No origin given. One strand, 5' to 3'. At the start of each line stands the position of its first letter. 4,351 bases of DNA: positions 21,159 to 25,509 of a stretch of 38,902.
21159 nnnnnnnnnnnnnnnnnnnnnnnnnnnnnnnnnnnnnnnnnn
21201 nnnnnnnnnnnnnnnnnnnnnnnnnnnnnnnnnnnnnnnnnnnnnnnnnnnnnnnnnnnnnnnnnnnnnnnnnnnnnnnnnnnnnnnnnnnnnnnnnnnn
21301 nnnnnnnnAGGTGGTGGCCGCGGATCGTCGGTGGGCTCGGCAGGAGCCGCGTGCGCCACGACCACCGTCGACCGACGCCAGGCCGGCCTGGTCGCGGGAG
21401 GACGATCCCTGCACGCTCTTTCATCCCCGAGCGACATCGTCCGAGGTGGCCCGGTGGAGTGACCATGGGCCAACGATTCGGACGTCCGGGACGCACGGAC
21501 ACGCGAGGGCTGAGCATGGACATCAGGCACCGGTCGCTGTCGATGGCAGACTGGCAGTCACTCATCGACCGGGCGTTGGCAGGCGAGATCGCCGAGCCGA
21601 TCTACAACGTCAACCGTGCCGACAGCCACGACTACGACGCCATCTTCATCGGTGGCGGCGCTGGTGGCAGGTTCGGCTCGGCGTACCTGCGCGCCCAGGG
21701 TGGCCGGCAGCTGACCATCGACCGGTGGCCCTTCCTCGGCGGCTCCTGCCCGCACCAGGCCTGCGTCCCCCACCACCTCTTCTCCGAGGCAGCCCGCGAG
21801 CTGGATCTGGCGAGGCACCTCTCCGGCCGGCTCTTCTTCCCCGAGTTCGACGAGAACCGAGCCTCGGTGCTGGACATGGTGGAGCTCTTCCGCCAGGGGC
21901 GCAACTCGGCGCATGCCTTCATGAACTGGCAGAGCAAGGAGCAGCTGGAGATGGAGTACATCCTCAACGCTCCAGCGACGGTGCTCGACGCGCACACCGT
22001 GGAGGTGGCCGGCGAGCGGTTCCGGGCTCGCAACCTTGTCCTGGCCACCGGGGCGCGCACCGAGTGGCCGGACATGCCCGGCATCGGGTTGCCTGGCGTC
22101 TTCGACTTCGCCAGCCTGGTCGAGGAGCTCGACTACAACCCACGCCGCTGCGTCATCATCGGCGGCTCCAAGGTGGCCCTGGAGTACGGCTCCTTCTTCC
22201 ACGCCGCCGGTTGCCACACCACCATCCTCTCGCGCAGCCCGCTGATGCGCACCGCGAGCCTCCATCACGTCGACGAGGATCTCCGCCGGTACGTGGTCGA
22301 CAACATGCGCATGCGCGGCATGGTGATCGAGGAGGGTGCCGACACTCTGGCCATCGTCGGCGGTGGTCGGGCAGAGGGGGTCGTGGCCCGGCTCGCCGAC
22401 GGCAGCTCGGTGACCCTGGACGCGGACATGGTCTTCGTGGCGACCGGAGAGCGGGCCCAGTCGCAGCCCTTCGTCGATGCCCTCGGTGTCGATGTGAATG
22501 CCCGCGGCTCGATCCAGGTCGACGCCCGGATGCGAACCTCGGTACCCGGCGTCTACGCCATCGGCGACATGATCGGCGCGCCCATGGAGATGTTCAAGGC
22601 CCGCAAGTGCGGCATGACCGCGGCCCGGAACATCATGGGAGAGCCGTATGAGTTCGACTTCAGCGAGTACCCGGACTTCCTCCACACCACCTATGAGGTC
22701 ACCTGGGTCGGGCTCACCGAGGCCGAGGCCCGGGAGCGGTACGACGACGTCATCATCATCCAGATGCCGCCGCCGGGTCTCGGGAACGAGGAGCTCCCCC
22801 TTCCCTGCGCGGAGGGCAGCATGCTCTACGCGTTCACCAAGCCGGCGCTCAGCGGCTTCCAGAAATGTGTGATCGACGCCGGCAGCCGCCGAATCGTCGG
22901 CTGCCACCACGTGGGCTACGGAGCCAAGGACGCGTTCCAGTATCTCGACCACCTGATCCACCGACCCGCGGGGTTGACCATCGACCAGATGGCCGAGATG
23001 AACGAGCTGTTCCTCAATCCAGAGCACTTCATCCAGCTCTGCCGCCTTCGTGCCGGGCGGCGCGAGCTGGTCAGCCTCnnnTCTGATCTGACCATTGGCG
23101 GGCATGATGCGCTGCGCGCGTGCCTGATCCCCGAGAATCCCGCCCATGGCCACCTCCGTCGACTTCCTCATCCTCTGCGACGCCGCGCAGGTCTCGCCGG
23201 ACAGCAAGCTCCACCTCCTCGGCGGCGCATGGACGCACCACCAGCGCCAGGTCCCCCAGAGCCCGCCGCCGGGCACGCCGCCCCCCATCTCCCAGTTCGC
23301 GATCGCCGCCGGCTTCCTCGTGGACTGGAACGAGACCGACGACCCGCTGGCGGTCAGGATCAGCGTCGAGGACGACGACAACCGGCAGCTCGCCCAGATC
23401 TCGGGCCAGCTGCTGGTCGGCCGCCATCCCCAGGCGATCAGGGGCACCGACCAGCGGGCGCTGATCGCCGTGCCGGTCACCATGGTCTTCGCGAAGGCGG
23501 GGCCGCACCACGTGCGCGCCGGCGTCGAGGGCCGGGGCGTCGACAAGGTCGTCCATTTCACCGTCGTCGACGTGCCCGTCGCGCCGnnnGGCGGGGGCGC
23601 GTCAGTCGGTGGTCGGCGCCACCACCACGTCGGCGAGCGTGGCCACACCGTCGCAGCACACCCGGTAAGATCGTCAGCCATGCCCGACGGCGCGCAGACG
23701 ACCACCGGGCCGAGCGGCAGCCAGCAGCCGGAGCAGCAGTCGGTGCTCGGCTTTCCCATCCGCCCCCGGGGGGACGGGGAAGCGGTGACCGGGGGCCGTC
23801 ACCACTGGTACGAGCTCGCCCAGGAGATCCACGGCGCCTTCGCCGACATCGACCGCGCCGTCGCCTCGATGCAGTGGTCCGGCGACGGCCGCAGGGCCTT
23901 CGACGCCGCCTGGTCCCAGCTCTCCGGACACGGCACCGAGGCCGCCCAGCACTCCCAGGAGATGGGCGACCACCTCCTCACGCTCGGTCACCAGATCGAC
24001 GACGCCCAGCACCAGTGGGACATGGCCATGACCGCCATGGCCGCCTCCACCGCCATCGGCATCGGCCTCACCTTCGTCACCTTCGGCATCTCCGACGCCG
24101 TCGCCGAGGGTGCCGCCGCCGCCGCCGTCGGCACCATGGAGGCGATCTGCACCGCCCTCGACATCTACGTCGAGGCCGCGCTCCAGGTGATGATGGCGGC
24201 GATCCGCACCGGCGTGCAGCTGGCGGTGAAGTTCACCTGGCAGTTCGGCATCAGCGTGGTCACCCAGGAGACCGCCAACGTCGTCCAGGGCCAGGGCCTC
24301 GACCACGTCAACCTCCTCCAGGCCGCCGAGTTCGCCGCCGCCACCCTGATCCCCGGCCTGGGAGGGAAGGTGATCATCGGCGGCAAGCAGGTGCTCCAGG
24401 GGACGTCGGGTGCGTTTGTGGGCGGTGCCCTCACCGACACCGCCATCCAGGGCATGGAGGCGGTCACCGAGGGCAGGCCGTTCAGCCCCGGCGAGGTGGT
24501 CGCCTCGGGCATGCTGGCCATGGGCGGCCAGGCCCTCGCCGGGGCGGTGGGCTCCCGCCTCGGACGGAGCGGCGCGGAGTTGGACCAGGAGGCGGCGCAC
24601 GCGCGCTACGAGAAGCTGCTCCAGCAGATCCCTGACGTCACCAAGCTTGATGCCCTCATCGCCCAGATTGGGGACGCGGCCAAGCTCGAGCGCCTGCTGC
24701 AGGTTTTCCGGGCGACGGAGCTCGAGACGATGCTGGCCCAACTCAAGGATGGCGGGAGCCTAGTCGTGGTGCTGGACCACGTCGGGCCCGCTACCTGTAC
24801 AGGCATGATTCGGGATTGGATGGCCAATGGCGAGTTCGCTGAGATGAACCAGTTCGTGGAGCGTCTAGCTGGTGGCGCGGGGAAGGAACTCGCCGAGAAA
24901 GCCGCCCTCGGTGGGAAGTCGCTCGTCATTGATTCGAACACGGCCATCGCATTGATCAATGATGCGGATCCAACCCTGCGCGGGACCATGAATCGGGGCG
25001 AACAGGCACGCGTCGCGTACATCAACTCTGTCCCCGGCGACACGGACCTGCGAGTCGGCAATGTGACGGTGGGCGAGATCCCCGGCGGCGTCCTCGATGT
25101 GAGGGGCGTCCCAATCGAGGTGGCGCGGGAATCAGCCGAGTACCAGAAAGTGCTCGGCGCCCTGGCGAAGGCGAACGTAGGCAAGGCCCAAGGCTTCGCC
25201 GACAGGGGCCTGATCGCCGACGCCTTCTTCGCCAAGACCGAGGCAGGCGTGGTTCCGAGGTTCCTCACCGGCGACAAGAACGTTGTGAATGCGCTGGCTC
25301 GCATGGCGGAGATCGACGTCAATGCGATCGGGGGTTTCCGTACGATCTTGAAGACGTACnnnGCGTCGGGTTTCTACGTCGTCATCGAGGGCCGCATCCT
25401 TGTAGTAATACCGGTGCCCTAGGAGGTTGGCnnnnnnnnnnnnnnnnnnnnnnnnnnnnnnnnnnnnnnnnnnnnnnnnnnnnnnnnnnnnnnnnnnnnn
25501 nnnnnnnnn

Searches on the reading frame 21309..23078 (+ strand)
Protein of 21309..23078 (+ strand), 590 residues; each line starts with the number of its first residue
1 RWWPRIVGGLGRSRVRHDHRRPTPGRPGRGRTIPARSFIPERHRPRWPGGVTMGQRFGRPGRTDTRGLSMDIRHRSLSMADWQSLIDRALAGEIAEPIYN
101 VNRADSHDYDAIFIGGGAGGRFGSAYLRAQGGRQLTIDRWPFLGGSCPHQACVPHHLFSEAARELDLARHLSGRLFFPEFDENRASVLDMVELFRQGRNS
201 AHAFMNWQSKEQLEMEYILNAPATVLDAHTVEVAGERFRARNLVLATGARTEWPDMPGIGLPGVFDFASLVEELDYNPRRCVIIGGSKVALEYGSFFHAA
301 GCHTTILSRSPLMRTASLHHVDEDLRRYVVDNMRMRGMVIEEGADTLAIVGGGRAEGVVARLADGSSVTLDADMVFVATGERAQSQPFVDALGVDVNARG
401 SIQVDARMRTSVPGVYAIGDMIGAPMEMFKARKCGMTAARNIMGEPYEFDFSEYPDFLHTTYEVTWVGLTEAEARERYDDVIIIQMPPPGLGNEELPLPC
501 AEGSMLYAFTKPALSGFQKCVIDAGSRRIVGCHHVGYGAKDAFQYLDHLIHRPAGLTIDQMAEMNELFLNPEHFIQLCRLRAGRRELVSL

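Call 20: search_protein_families(library=pfam, proteins=[window:21309-23078:+], max_evalue=0.001)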
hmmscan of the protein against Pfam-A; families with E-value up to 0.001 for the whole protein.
window:21309-23078:+ (590 aa): 5 families
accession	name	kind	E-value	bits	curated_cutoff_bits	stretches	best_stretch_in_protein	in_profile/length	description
PF07992.20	Pyr_redox_2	-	3.1e-44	152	26.1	1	109-433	1-289/291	Pyridine nucleotide-disulphide oxidoreductase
PF02852.28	Pyr_redox_dim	-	1.6e-12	48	25.3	1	455-561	2-92/110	Pyridine nucleotide-disulphide oxidoreductase, dimerisation domain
PF13738.12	Pyr_redox_3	-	2.8e-10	40.4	30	1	229-419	114-305/305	Pyridine nucleotide-disulphide oxidoreductase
PF00070.33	Pyr_redox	-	3.5e-10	40.7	22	1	280-360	1-79/82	Pyridine nucleotide-disulphide oxidoreductase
PF13241.12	NAD_binding_7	-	7.9e-05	23.6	22.1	1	275-387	4-77/104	Putative NAD(P)-binding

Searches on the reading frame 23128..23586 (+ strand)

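Call 20: search_protein_families(library=pfam, proteins=[window:23128-23586:+], max_evalue=0.001)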
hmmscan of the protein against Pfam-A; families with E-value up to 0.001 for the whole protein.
window:23128-23586:+ (153 aa): 1 family
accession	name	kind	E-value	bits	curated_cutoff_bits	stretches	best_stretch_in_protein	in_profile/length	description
PF22091.2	DUF6941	-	2.5e-10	41.2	27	1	13-136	2-115/125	Family of unknown function (DUF6941)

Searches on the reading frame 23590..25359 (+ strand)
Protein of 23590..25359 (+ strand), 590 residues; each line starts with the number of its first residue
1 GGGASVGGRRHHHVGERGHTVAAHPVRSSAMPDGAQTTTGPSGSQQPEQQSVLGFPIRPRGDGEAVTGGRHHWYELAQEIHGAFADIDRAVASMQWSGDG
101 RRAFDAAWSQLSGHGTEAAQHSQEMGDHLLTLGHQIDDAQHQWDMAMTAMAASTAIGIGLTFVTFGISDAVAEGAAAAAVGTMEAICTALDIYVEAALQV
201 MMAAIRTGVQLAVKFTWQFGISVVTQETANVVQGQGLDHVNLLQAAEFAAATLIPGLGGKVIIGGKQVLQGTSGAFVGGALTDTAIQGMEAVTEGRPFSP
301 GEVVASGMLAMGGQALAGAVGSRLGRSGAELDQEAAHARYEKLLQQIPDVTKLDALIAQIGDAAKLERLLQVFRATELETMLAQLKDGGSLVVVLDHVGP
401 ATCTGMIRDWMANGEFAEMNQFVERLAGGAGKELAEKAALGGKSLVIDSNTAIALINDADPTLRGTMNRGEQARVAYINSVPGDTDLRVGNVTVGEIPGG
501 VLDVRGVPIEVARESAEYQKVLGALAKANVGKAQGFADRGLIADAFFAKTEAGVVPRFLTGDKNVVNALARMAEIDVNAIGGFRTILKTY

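Call 20: search_protein_families(library=pfam, proteins=[window:23590-25359:+], max_evalue=0.001)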
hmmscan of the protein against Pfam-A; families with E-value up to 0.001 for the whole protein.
window:23590-25359:+ (590 aa): 1 family
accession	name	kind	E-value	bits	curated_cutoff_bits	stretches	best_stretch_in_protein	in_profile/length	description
PF06013.18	WXG100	-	0.00066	20.3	27.3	0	75-134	18-79/86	Proteins of 100 residues with WXG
